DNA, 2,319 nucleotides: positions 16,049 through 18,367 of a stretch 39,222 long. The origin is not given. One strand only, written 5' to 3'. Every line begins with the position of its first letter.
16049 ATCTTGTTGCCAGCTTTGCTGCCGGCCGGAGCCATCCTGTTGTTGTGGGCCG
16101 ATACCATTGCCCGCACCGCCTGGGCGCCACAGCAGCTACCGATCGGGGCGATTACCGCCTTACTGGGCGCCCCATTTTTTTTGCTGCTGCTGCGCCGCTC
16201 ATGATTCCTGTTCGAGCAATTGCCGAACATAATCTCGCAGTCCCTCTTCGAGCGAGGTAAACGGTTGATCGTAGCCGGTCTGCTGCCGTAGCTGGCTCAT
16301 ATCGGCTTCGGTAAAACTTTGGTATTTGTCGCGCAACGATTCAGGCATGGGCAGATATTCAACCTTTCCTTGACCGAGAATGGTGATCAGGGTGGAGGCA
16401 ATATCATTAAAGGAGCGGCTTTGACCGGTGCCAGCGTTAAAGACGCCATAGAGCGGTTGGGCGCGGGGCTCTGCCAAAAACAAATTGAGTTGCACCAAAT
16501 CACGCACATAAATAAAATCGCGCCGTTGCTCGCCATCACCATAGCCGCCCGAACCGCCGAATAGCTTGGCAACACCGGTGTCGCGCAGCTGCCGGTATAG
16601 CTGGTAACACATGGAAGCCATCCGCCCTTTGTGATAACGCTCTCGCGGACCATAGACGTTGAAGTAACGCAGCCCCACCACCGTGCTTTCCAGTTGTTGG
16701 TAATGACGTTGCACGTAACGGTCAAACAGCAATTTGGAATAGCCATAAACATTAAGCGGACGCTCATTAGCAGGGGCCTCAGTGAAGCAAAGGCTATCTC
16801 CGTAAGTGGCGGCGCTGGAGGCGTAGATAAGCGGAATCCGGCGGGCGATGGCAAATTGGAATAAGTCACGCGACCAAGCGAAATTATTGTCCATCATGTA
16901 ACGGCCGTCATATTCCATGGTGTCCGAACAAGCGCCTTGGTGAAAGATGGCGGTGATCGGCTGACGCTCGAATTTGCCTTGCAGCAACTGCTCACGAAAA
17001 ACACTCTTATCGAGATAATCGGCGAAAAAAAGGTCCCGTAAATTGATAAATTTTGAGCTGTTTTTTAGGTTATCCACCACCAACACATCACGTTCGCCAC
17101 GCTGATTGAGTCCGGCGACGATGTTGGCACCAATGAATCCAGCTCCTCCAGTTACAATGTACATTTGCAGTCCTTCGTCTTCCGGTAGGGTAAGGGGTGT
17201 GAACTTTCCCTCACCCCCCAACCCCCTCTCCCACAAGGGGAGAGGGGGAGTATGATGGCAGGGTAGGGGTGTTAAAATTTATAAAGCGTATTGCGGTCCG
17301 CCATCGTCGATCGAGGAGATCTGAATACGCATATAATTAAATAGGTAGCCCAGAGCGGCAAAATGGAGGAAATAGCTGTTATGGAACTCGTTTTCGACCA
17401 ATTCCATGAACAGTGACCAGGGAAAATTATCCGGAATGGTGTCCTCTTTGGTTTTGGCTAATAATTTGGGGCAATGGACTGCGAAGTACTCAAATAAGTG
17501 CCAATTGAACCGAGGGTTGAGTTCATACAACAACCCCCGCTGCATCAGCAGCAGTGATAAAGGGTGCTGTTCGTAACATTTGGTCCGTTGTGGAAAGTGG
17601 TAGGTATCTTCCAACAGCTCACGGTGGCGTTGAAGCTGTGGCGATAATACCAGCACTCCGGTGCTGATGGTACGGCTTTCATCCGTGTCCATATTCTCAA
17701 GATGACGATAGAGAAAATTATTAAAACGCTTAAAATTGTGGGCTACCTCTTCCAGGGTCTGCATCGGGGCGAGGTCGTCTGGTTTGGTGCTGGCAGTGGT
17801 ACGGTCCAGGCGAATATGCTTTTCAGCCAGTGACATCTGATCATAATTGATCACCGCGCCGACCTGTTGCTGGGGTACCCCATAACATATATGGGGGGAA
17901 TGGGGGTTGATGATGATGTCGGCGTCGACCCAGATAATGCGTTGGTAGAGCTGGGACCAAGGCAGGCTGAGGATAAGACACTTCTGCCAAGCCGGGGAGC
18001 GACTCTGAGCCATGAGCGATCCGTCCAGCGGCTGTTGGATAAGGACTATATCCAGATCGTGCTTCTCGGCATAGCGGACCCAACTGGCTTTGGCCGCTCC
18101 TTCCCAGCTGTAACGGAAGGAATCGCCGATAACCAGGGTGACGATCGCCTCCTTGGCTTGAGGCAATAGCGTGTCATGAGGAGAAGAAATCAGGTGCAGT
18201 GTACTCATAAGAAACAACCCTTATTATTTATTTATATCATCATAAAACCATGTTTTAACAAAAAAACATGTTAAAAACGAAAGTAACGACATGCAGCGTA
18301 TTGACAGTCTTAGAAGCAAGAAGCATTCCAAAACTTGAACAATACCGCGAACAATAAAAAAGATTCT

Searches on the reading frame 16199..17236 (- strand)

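Call 7: search_protein_families(library=pfam, proteins=[window:16199-17236:-])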
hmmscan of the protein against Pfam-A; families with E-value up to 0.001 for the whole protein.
window:16199-17236:- (345 aa): 5 families
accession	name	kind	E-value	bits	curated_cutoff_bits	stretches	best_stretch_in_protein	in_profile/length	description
PF01370.27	Epimerase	-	1.8e-42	145.9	20.9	1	27-269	2-240/240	NAD dependent epimerase/dehydratase family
PF16363.11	GDP_Man_Dehyd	-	1.5e-17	64.5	27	1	27-334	1-330/332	GDP-mannose 4,6 dehydratase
PF01073.25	3Beta_HSD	-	2.1e-08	34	22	1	27-208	1-195/280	3-beta hydroxysteroid dehydrogenase/isomerase family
PF02719.21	Polysacc_synt_2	-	1.4e-05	24.9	20.2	1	27-197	2-174/293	Polysaccharide biosynthesis protein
PF04321.23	RmlD_sub_bind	-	2e-05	24.3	27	1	27-207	4-164/287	RmlD substrate binding domain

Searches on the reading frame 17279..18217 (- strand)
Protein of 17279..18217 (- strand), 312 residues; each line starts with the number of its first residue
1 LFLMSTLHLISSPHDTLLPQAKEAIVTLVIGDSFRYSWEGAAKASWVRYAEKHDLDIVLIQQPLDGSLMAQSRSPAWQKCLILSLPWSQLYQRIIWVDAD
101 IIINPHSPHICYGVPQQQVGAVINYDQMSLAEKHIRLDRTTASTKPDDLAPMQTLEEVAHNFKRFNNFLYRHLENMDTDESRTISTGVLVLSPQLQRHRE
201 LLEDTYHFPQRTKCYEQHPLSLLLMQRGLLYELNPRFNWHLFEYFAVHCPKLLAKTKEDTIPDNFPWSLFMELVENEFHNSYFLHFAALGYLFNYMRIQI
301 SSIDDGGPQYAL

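Call 7: search_protein_families(library=pfam, proteins=[window:17279-18217:-])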
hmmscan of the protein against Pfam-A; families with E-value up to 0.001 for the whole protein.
window:17279-18217:- (312 aa): 1 family
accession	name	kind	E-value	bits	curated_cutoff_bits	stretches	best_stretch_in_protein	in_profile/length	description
PF01501.26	Glyco_transf_8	-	4.6e-06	26.8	24.3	1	91-251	99-223/253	Glycosyl transferase family 8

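Call 27: find_related_loci(query=window:17279-18208:-, collection=genome_contigs, flank=7000)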
Query window:17279-18208:- (309 aa) in genome_contigs; peptide patterns used: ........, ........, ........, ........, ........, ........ (x = any residue, [..] = any of these).
43 stretches matched a pattern; 1 encode a relative of the query (tblastn E <= 1e-3); 1 distinct loci.
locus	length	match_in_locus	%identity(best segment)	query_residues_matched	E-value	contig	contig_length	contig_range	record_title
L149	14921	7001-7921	85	1-309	0e+0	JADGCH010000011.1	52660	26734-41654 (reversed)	MAG: Magnetococcales bacterium isolate nWRX1bin3 nWRX1_bin3_NODE_11_length_52660_cov_30.936489, whole genome shotgun seq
